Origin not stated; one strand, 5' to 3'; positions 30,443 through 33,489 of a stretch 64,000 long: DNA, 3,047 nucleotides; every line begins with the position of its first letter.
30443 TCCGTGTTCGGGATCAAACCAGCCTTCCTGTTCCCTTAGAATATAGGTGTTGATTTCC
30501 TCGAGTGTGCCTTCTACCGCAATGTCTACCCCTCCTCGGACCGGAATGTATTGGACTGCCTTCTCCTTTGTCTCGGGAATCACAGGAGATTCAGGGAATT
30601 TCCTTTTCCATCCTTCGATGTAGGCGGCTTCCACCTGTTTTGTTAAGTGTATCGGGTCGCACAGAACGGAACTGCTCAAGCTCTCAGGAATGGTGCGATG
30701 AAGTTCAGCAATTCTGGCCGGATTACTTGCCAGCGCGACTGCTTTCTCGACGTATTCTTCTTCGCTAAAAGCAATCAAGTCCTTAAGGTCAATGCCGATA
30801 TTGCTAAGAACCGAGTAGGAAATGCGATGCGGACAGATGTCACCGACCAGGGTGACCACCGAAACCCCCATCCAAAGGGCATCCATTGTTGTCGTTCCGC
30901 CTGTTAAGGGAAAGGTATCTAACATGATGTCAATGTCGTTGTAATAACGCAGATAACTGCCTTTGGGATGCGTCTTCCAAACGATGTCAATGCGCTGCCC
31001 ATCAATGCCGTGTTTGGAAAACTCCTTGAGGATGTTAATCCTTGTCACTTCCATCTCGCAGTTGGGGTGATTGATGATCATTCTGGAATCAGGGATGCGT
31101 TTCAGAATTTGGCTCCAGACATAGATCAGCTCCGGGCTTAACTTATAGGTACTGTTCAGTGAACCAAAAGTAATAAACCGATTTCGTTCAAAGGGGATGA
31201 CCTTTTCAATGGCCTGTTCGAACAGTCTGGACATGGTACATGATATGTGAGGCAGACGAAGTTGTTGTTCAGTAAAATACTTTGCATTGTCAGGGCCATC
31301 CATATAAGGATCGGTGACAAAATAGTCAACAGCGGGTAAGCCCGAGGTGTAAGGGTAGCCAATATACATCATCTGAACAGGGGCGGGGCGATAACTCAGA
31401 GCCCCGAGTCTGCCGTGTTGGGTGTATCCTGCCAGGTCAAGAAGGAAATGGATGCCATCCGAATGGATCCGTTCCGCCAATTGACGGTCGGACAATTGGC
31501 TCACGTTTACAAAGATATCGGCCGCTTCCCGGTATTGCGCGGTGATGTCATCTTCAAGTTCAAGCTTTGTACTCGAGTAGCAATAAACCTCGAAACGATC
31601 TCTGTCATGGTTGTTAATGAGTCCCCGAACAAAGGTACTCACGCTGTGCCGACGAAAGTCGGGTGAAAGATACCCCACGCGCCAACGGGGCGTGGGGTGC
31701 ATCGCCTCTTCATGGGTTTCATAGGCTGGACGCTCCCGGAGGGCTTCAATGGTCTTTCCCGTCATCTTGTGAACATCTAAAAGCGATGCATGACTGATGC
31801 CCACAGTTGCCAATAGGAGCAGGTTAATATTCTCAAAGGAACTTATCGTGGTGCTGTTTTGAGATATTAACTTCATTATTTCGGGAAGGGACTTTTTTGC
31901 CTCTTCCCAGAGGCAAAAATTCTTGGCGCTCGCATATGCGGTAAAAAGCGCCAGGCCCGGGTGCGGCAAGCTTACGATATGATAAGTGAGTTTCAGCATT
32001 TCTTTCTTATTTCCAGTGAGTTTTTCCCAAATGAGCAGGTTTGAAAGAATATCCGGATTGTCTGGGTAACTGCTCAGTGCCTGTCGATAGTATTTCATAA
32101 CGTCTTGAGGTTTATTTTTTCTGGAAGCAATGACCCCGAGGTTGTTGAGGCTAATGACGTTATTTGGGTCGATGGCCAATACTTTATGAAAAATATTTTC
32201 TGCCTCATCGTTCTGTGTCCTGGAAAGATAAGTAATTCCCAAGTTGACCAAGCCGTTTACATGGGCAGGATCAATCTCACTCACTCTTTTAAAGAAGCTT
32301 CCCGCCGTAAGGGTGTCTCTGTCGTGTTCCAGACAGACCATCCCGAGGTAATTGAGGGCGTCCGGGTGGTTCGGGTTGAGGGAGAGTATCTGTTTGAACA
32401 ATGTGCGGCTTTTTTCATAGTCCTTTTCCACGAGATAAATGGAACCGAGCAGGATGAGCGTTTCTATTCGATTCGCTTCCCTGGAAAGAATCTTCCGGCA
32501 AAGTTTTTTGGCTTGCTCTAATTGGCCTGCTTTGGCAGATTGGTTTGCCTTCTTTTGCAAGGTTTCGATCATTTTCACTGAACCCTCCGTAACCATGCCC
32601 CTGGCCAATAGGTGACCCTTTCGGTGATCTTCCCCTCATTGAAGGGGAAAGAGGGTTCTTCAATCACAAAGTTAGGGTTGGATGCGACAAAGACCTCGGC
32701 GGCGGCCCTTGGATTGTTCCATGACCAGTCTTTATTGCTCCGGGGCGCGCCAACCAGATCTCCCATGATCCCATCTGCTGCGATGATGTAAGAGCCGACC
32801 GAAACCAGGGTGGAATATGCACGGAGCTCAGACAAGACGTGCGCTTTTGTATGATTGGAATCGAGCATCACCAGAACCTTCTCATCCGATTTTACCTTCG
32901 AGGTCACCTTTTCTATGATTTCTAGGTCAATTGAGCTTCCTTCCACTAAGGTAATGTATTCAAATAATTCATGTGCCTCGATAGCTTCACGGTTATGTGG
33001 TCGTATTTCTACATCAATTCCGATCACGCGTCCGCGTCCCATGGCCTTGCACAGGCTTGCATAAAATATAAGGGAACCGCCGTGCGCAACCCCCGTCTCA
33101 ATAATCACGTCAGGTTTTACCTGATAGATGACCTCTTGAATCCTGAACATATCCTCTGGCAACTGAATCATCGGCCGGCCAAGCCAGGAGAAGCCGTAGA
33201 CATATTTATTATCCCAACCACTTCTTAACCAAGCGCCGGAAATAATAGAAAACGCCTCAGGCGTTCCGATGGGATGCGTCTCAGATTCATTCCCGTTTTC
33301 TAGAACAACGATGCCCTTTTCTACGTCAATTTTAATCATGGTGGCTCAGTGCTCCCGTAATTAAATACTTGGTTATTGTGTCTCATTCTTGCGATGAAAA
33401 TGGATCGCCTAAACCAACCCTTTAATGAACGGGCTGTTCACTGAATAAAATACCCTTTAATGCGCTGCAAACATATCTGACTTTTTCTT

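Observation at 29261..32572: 1,100-aa fusion of TPR array, GT41 (SPINDLY/OGT-like) glycosyltransferase, FkbM methyltransferase and a second helical-repeat domain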

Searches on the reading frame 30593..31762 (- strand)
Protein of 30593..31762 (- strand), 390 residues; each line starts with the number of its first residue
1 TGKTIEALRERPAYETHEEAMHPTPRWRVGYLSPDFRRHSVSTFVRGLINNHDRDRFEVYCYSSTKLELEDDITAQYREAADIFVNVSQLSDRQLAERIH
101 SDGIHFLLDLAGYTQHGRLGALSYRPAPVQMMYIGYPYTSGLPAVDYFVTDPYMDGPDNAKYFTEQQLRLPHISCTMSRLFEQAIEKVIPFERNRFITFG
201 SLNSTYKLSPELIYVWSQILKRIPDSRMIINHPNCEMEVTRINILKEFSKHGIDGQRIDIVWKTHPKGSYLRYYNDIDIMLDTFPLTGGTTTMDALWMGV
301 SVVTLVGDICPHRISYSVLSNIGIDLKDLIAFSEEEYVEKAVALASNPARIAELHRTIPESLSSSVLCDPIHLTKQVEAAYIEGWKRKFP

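Call 45: search_solved_structures(query=window:30593-31762:-, max_evalue=0.00001, show_alignments=2)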
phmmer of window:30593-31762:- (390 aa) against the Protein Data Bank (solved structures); distinct sequences matched with E-value up to 0.00001: 23.
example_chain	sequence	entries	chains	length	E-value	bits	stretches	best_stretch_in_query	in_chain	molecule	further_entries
7y4i_A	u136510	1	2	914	7.1e-67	229.2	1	9-387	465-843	Probable UDP-N-acetylglucosamine--peptide N-acetylglucosaminyltransferase SPINDLY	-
8dtf_A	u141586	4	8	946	1.7e-66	228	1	9-387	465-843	Probable UDP-N-acetylglucosamine--peptide N-acetylglucosaminyltransferase SPINDLY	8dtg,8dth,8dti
5djs_A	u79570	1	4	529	5.1e-56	193.5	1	23-386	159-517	Tetratricopeptide TPR_2 repeat protein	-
6ibo_A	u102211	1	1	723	3.3e-48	167.8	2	10-175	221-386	UDP-N-acetylglucosamine--peptide N-acetylglucosaminyltransferase 110 kDa subunit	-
6q4m_A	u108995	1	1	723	3.4e-48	167.7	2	10-175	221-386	UDP-N-acetylglucosamine--peptide N-acetylglucosaminyltransferase 110 kDa subunit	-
5npr_A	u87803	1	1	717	6.1e-48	166.9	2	10-175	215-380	UDP-N-acetylglucosamine--peptide N-acetylglucosaminyltransferase 110 kDa subunit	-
5nps_A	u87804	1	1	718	6.1e-48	166.9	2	10-175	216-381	UDP-N-acetylglucosamine--peptide N-acetylglucosaminyltransferase 110 kDa subunit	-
8cm9_A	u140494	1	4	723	6.3e-48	166.8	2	10-175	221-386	UDP-N-acetylglucosamine--peptide N-acetylglucosaminyltransferase 110 kDa subunit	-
3pe3_A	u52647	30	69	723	6.3e-48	166.8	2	10-175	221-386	UDP-N-acetylglucosamine--peptide N-acetylglucosaminyltransferase 110 kDa subunit | UDP-N-ACETYLGLUCOSAMINE--PEPTIDE N-ACETYLGLUCOSAMINYL TRANSFERASE 110 KDA SUB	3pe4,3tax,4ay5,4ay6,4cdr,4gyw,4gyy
6tka_AAA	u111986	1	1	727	6.4e-48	166.8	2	10-175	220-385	UDP-N-acetylglucosamine--peptide N-acetylglucosaminyltransferase 110 kDa subunit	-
5lwv_A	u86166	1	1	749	7e-48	166.7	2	10-175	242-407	Host cell factor 1,UDP-N-acetylglucosamine--peptide N-acetylglucosaminyltransferase 110 kD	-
5lvv_A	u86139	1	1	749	7.1e-48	166.7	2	10-175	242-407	UDP-N-acetylglucosamine--peptide N-acetylglucosaminyltransferase 110 kDa subunit,UDP-N-ace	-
7yea_A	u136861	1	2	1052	2.1e-47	165.1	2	10-175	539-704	UDP-N-acetylglucosamine--peptide N-acetylglucosaminyltransferase 110 kDa subunit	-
7yeh_B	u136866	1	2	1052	2.1e-47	165.1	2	10-175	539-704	UDP-N-acetylglucosamine--peptide N-acetylglucosaminyltransferase 110 kDa subunit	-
7ntf_A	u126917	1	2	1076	2.3e-47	165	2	10-175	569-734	Isoform 1 of UDP-N-acetylglucosamine--peptide N-acetylglucosaminyltransferase 110 kDa subu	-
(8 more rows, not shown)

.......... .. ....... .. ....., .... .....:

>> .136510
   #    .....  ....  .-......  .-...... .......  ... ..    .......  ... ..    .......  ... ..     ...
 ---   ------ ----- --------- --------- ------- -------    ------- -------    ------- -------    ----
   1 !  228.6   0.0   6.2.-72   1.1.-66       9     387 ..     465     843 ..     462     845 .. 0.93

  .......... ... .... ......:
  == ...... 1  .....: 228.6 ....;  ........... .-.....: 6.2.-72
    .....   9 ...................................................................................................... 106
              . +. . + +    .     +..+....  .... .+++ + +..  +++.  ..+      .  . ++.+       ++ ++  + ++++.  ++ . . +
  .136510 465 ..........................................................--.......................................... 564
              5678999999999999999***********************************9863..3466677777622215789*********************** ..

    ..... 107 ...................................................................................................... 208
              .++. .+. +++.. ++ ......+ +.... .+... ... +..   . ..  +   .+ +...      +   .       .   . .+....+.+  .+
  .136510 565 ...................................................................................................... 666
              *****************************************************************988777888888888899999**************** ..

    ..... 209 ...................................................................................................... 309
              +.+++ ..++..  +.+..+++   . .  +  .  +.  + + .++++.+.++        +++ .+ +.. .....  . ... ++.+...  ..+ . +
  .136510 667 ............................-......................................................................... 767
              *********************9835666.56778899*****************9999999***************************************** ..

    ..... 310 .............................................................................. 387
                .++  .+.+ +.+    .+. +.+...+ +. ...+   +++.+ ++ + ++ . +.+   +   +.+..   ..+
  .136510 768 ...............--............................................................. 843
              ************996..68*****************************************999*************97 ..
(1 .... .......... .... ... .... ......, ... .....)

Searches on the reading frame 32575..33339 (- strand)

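Call 6: search_protein_families(library=pfam, proteins=[window:32575-33339:-], max_evalue=0.00001)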
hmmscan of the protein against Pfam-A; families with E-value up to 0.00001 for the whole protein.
window:32575-33339:- (254 aa): 2 families
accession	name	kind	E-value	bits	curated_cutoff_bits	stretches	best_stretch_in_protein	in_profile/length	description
PF04989.18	RMNT_CmcI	-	2.7e-72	243.3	23.2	1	44-253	1-206/206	Rhamnosyl O-methyltransferase/CmcI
PF13578.12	Methyltransf_24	-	8e-11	43.2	26.3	1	80-187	1-102/105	Methyltransferase domain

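Call 61: search_protein_families(library=ncbifam, proteins=[window:32575-33339:-], max_evalue=1e-10)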
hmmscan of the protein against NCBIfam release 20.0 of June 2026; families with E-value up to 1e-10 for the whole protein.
window:32575-33339:- (254 aa): 1 family
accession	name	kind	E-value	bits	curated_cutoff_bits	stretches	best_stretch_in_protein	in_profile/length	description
NF045824.1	RhmsylMtase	equivalog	2.7e-23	82.6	400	1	50-192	35-175/226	rhamnosyl O-methyltransferase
